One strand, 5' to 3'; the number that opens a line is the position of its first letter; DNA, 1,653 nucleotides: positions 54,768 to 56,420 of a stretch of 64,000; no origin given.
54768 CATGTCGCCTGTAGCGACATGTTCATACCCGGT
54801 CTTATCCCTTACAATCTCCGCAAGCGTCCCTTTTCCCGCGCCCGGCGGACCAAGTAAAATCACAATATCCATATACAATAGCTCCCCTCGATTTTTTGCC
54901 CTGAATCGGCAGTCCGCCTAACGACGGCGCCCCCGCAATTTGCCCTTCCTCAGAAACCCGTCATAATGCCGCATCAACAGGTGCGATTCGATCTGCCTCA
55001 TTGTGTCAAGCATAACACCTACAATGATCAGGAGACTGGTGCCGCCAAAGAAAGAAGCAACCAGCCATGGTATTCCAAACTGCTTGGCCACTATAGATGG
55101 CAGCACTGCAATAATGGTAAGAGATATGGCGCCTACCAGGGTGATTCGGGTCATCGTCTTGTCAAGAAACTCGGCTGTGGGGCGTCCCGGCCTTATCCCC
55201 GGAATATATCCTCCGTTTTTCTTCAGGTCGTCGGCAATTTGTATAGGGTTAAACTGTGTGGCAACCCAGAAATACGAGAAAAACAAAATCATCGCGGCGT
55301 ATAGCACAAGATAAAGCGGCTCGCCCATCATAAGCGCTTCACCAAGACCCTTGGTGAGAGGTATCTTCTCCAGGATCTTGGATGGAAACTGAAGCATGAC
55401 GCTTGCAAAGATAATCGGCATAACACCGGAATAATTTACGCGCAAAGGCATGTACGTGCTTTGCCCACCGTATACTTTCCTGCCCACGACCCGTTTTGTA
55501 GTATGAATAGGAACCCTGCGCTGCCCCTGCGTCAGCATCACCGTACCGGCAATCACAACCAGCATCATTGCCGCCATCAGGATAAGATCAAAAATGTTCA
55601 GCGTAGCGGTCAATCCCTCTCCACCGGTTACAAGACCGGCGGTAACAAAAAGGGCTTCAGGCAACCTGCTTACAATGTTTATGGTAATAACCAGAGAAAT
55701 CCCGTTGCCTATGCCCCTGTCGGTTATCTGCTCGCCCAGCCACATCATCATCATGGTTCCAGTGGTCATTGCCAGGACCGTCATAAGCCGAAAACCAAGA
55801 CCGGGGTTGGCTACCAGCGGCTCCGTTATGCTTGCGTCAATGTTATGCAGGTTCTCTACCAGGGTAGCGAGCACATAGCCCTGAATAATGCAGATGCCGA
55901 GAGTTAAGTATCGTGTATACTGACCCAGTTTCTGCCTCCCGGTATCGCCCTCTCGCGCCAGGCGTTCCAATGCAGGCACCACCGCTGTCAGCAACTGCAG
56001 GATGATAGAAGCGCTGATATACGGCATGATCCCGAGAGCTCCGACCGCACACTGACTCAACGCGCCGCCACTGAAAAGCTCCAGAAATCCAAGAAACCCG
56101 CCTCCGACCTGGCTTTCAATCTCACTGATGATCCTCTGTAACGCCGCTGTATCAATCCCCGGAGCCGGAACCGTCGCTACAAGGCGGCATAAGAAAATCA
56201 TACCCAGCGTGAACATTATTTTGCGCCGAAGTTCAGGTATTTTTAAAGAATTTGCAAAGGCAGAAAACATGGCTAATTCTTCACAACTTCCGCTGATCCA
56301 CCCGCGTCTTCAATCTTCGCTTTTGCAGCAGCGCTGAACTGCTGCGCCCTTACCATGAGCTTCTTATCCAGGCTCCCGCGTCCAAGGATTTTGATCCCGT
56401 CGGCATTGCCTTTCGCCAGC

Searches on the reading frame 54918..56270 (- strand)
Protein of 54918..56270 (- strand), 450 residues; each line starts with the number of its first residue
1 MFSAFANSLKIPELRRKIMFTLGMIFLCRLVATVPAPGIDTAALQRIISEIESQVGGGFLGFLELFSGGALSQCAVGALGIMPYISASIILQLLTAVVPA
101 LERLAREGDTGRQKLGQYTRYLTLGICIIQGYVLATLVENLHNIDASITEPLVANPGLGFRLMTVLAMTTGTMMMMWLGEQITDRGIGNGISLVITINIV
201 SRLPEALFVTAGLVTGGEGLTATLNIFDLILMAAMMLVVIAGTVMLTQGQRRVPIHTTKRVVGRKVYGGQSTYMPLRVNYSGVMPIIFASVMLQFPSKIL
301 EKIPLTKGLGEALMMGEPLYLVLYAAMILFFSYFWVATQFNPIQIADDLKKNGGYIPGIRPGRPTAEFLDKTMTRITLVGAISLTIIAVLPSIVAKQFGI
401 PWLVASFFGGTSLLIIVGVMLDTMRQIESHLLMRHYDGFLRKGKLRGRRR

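Call 84: search_protein_families(library=pfam, proteins=[window:54918-56270:-], max_evalue=0.001)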
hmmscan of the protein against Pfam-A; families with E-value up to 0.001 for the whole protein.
window:54918-56270:- (450 aa): 1 family
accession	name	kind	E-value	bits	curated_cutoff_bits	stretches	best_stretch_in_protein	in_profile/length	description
PF00344.25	SecY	-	1e-108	363.8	32.2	1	78-424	4-306/306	SecY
